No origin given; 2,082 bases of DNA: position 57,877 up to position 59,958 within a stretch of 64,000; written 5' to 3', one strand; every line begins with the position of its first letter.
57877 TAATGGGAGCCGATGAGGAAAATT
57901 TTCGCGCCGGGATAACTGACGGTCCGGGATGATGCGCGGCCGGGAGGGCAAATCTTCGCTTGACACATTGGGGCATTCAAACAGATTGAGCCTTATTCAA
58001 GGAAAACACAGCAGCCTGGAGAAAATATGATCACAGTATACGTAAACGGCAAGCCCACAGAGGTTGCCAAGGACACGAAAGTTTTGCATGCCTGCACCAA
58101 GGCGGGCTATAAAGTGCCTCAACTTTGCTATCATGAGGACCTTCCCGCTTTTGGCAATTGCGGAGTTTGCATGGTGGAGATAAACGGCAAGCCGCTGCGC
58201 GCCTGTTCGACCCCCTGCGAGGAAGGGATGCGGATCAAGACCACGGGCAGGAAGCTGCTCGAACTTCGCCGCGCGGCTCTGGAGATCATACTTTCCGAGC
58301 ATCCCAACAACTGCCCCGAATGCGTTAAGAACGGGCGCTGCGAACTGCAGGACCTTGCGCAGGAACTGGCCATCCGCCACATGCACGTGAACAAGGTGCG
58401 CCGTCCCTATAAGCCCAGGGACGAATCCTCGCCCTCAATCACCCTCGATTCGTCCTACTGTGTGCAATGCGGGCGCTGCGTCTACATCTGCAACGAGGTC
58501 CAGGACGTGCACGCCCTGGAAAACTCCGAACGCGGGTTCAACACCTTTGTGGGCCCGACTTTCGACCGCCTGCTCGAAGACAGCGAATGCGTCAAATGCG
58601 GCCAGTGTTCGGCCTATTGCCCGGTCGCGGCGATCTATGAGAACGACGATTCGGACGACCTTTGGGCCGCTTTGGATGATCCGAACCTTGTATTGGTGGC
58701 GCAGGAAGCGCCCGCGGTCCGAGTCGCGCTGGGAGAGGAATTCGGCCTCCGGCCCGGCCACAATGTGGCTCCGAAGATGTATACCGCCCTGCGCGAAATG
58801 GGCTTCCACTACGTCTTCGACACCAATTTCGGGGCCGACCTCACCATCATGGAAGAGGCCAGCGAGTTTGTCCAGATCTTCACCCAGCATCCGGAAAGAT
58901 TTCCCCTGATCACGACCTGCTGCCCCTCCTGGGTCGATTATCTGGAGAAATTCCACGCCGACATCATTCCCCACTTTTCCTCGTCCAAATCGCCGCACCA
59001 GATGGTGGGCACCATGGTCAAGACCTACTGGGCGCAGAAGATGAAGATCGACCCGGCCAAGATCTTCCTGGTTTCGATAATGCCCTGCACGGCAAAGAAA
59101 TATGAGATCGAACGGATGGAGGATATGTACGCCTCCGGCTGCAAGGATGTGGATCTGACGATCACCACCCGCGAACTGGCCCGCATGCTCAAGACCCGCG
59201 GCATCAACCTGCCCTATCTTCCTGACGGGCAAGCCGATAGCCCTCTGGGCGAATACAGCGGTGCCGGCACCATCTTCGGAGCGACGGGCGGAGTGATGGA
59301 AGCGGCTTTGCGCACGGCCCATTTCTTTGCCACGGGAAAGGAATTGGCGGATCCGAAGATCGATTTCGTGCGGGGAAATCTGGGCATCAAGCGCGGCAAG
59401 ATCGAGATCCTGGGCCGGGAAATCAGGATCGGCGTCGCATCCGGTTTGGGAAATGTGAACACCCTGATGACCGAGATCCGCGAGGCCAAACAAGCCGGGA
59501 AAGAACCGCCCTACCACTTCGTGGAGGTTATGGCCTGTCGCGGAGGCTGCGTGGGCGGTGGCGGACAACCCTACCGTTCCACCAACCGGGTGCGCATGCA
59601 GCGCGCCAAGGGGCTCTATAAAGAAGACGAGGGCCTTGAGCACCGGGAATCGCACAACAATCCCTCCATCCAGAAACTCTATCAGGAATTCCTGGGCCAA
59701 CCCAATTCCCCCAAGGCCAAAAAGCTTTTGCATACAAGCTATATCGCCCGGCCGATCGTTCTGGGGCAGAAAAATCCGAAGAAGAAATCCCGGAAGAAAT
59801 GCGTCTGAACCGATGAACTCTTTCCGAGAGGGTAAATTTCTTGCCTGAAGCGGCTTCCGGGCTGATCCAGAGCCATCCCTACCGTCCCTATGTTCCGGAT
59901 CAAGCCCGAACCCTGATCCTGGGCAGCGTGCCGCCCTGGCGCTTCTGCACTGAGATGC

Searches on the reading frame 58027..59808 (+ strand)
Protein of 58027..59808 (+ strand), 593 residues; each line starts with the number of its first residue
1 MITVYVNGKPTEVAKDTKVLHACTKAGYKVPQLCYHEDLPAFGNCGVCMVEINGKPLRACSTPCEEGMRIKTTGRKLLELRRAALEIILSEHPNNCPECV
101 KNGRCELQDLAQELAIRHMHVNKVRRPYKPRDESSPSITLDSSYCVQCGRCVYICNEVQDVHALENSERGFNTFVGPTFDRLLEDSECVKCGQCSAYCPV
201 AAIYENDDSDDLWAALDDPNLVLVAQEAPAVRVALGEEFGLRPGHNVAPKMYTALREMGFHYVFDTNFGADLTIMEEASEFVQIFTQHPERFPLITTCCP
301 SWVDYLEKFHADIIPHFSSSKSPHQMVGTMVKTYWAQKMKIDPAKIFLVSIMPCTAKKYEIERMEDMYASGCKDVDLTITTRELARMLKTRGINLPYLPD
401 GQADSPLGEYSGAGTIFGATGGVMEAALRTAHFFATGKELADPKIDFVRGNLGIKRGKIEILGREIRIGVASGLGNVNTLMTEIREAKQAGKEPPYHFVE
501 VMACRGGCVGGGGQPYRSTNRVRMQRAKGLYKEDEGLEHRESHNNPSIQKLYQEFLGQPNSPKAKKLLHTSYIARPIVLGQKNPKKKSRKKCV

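Call 14: search_protein_families(library=pfam, proteins=[window:58027-59808:+])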
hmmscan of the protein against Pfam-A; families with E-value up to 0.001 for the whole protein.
window:58027-59808:+ (593 aa): 11 families
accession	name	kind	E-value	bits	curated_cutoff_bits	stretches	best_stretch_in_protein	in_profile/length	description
PF02906.19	Fe_hyd_lg_C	-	3.1e-87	292.7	22.1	1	223-512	3-245/245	Iron only hydrogenase large subunit, C-terminal domain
PF02256.22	Fe_hyd_SSU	-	4.8e-23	81.4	24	1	521-575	2-56/56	Iron hydrogenase small subunit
PF13510.11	Fer2_4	-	5.7e-20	71.6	22.8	1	1-73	3-80/82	2Fe-2S iron-sulfur cluster binding domain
PF10588.14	NADH-G_4Fe-4S_3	-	6e-15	54.9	27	1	81-119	1-39/40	NADH-ubiquinone oxidoreductase-G iron-sulfur binding region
PF13187.11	Fer4_9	-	4.6e-06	27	27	1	144-203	1-52/52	4Fe-4S dicluster domain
PF00111.32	Fer2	-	6.3e-06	26.5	21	1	5-64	2-59/77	2Fe-2S iron-sulfur cluster binding domain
PF00037.32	Fer4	-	8.7e-06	25.8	21.1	1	186-204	6-24/24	4Fe-4S binding domain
PF14697.11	Fer4_21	-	5.2e-05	23.7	35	1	140-202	3-56/59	4Fe-4S dicluster domain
PF12838.12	Fer4_7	-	6.9e-05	23.7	27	1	145-202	2-52/52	4Fe-4S dicluster domain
PF22117.2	Fer4_Nqo3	-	0.00013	22.5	27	1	136-201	2-64/67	NADH-quinone oxidoreductase subunit 3, ferredoxin-like domain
PF17179.9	Fer4_22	-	0.00046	21.4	27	0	187-208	1-22/95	4Fe-4S dicluster domain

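Call 92: find_homologous_proteins(query=window:58027-59808:+, max_evalue=1e-100)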
Query window:58027-59808:+ (593 aa): 7905 proteins with E <= 1e-100 among 8000 candidates; the best 120 are listed.
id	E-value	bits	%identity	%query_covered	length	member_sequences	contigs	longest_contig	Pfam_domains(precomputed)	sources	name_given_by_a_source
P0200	0.0e+0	1398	100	100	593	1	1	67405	PF13510.12,PF10588.15,PF02906.20,PF00111.33,PF02256.23,PF00037.33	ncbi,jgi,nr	ncbi:MAG: [FeFe] hydrogenase, group A [Candidatus Syntrophosphaera sp.]|nr:[FeFe] hydrogenase, group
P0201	0.0e+0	1235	87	100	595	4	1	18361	PF13510.12,PF10588.15,PF02906.20,PF00111.33,PF02256.23,PF00037.33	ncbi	-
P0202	0.0e+0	1201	85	99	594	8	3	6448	PF13510.12,PF10588.15,PF02906.20,PF00111.33,PF02256.23,PF00037.33,PF13237.12,PF13187.12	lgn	-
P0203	0.0e+0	1190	86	98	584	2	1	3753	PF14697.12,PF13510.12,PF10588.15,PF02906.20,PF00111.33,PF02256.23,PF00037.33,PF12838.13,PF13187.12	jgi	-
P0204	0.0e+0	1187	84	99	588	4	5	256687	PF13510.12,PF10588.15,PF02906.20,PF00111.33,PF02256.23,PF00037.33,PF13237.12,PF13187.12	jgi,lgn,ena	-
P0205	0.0e+0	1184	85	98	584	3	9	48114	PF13510.12,PF10588.15,PF02906.20,PF02256.23,PF12838.13,PF13187.12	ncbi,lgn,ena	-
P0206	0.0e+0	1181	86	98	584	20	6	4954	PF13510.12,PF10588.15,PF02906.20,PF00111.33,PF02256.23,PF00037.33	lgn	-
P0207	0.0e+0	1178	84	99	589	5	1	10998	PF14697.12,PF13510.12,PF10588.15,PF02906.20,PF00111.33,PF02256.23,PF00037.33,PF12838.13,PF13237.12,PF13187.12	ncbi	-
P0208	0.0e+0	1168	84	98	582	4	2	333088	PF14697.12,PF13510.12,PF10588.15,PF02906.20,PF00111.33,PF02256.23,PF00037.33,PF12838.13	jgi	jgi:NADH-quinone oxidoreductase subunit G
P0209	0.0e+0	1167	85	97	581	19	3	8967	PF13510.12,PF10588.15,PF02906.20,PF00111.33,PF02256.23,PF00037.33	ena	-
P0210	0.0e+0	1164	84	98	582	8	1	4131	PF13510.12,PF10588.15,PF02906.20,PF02256.23,PF00037.33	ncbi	-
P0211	0.0e+0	1162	84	97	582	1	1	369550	PF14697.12,PF13510.12,PF10588.15,PF02906.20,PF00111.33,PF02256.23,PF00037.33,PF13187.12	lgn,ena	-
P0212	0.0e+0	1159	84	97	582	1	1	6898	PF14697.12,PF13510.12,PF10588.15,PF02906.20,PF00111.33,PF02256.23,PF00037.33,PF13187.12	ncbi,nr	ncbi:MAG: 4Fe-4S binding protein [Candidatus Cloacimonetes bacterium]|nr:4Fe-4S binding protein [Can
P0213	0.0e+0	1159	84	97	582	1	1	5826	PF14697.12,PF13510.12,PF10588.15,PF02906.20,PF00111.33,PF02256.23,PF00037.33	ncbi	-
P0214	0.0e+0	1158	85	98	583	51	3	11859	PF14697.12,PF13510.12,PF10588.15,PF02906.20,PF00111.33,PF02256.23,PF00037.33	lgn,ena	-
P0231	0.0e+0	1121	80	98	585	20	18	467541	PF13510.12,PF10588.15,PF02906.20,PF00111.33,PF02256.23,PF00037.33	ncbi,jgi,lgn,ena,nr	ncbi:MAG: 2Fe-2S iron-sulfur cluster binding domain-containing protein [Candidatus Cloacimonetes bac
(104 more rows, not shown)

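Call 93: find_encoding_contigs(protein=P0201, flank=10000, max_places=3)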
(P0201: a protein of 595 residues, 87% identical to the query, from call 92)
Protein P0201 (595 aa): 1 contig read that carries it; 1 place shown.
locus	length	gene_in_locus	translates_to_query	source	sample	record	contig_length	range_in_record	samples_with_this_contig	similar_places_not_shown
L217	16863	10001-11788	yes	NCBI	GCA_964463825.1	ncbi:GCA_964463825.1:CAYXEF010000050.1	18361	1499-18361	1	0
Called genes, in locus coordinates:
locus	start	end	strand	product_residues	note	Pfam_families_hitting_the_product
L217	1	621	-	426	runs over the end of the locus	PF19289:PmbA_TldD_3rd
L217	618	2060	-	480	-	PF01523:PmbA_TldD_1st, PF19290:PmbA_TldD_2nd (weak), PF19289:PmbA_TldD_3rd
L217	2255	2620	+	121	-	PF11969:DcpS_C, PF01230:HIT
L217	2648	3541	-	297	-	PF02899:Phage_int_SAM_1, PF13495:Phage_int_SAM_4 (weak), PF00589:Phage_integrase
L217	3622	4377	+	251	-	PF00132:Hexapep, PF14602:Hexapep_2, PF25084:LbH_EIF2B (weak), PF25087:GMPPB_C (weak), PF00132:Hexapep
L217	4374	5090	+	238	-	PF00535:Glycos_transf_2, PF13641:Glyco_tranf_2_3 (weak)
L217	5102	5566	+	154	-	-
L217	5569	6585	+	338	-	PF05496:RuvB_N, PF00004:AAA, PF07728:AAA_5 (faint), PF17864:AAA_lid_4, PF05491:WHD_RuvB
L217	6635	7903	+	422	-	PF01943:Polysacc_synt (weak), PF13440:Polysacc_synt_3, PF01554:MatE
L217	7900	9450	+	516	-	PF00733:Asn_synthase (faint)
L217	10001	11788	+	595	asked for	PF00111:Fer2 (weak), PF13510:Fer2_4, PF00037:Fer4 (faint), PF10588:NADH-G_4Fe-4S_3, PF02906:Fe_hyd_lg_C, PF02256:Fe_hyd_SSU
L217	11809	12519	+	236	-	-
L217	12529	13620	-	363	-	PF18962:Por_Secre_tail (weak), PF13860:FlgD_ig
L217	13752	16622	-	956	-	PF08308:PEGA (faint), PF13620:CarboxypepD_reg, PF13715:CarbopepD_reg_2, PF13620:CarboxypepD_reg, PF13715:CarbopepD_reg_2 (weak), PF13860:FlgD_ig (weak)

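Call 94: find_encoding_contigs(protein=P0205, flank=10000, max_places=8)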
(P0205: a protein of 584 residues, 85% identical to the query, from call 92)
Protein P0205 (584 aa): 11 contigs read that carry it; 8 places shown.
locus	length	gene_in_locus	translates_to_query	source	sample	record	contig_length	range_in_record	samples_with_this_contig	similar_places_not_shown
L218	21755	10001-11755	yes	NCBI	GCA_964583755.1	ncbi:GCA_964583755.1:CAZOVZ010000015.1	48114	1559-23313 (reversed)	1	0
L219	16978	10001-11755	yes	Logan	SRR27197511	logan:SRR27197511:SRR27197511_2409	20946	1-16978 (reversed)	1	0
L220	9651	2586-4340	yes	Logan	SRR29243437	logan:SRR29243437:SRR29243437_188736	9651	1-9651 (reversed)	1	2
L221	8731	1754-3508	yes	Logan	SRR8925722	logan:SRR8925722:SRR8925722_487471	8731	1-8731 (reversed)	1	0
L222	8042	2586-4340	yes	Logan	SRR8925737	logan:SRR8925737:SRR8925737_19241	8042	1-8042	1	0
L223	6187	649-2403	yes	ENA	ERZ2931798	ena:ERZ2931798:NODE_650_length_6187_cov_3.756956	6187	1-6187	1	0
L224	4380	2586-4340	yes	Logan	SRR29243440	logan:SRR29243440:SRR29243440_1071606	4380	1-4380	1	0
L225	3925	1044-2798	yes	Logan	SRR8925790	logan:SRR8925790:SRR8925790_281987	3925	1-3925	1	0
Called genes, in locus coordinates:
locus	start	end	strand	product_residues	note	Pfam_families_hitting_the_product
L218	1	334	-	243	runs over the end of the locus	PF02348:CTP_transf_3, PF12804:NTP_transf_3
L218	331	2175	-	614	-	PF00890:FAD_binding_2 (faint), PF01134:GIDA, PF07992:Pyr_redox_2 (weak), PF12831:FAD_oxidored (weak), PF21680:GIDA_C_1st, PF13932:SAM_GIDA_C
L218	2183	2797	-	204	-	PF00009:GTP_EFTU (faint), PF01926:MMR_HSR1, PF02421:FeoB_N, PF03193:RsgA_GTPase (faint)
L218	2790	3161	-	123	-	PF01242:PTPS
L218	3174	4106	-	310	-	PF01544:CorA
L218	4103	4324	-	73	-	-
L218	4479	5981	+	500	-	PF00481:PP2C, PF13672:PP2C_2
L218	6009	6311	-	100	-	PF12675:DUF3795 (weak)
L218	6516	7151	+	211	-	-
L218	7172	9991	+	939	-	PF00675:Peptidase_M16, PF05193:Peptidase_M16_C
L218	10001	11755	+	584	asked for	PF13510:Fer2_4, PF12838:Fer4_7 (faint), PF10588:NADH-G_4Fe-4S_3, PF13187:Fer4_9 (weak), PF02906:Fe_hyd_lg_C, PF02256:Fe_hyd_SSU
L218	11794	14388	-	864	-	-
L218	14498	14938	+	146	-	-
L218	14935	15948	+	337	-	-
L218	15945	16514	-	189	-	PF00583:Acetyltransf_1, PF13508:Acetyltransf_7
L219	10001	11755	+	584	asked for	PF13510:Fer2_4, PF12838:Fer4_7 (faint), PF10588:NADH-G_4Fe-4S_3, PF13187:Fer4_9 (weak), PF02906:Fe_hyd_lg_C, PF02256:Fe_hyd_SSU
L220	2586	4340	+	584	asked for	PF13510:Fer2_4, PF12838:Fer4_7 (faint), PF10588:NADH-G_4Fe-4S_3, PF13187:Fer4_9 (weak), PF02906:Fe_hyd_lg_C, PF02256:Fe_hyd_SSU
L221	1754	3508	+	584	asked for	PF13510:Fer2_4, PF12838:Fer4_7 (faint), PF10588:NADH-G_4Fe-4S_3, PF13187:Fer4_9 (weak), PF02906:Fe_hyd_lg_C, PF02256:Fe_hyd_SSU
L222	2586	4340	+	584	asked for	PF13510:Fer2_4, PF12838:Fer4_7 (faint), PF10588:NADH-G_4Fe-4S_3, PF13187:Fer4_9 (weak), PF02906:Fe_hyd_lg_C, PF02256:Fe_hyd_SSU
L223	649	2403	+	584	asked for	PF13510:Fer2_4, PF12838:Fer4_7 (faint), PF10588:NADH-G_4Fe-4S_3, PF13187:Fer4_9 (weak), PF02906:Fe_hyd_lg_C, PF02256:Fe_hyd_SSU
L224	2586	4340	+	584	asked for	PF13510:Fer2_4, PF12838:Fer4_7 (faint), PF10588:NADH-G_4Fe-4S_3, PF13187:Fer4_9 (weak), PF02906:Fe_hyd_lg_C, PF02256:Fe_hyd_SSU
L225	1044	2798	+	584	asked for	PF13510:Fer2_4, PF12838:Fer4_7 (faint), PF10588:NADH-G_4Fe-4S_3, PF13187:Fer4_9 (weak), PF02906:Fe_hyd_lg_C, PF02256:Fe_hyd_SSU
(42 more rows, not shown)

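Call 95: find_encoding_contigs(protein=P0231, flank=10000, max_places=10)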
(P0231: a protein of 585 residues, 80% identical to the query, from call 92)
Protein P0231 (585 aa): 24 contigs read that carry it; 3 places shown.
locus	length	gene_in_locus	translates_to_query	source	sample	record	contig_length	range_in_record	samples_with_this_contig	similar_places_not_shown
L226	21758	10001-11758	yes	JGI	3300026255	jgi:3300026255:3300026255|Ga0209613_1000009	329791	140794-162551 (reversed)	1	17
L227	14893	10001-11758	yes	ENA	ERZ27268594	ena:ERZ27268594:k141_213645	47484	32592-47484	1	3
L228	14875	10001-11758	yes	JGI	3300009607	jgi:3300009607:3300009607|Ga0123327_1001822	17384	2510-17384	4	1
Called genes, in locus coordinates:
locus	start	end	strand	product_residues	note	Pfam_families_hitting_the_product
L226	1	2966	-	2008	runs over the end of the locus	PF13620:CarboxypepD_reg, PF13715:CarbopepD_reg_2, PF22904:NOMO1-like_2nd (faint), PF13620:CarboxypepD_reg, PF13620:CarboxypepD_reg, PF13715:CarbopepD_reg_2 (weak), PF13860:FlgD_ig, PF18962:Por_Secre_tail, +1 more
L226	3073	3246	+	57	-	-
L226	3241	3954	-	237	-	PF24481:CT398_CC, PF02591:Zn_ribbon_9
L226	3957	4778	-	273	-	PF02749:QRPTase_N, PF01729:QRPTase_C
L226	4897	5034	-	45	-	-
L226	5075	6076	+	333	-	PF00246:Peptidase_M14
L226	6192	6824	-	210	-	PF01797:Y1_Tnp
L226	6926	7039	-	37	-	-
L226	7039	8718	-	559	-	PF03781:FGE-sulfatase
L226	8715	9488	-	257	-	-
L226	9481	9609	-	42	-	-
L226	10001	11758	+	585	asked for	PF00111:Fer2 (weak), PF13510:Fer2_4, PF00037:Fer4 (faint), PF10588:NADH-G_4Fe-4S_3, PF02906:Fe_hyd_lg_C, PF02256:Fe_hyd_SSU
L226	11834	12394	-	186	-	PF03602:Cons_hypoth95, PF05175:MTS (weak)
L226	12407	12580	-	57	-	-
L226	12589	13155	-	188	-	-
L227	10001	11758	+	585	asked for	PF00111:Fer2 (weak), PF13510:Fer2_4, PF00037:Fer4 (faint), PF10588:NADH-G_4Fe-4S_3, PF02906:Fe_hyd_lg_C, PF02256:Fe_hyd_SSU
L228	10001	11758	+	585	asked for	PF00111:Fer2 (weak), PF13510:Fer2_4, PF00037:Fer4 (faint), PF10588:NADH-G_4Fe-4S_3, PF02906:Fe_hyd_lg_C, PF02256:Fe_hyd_SSU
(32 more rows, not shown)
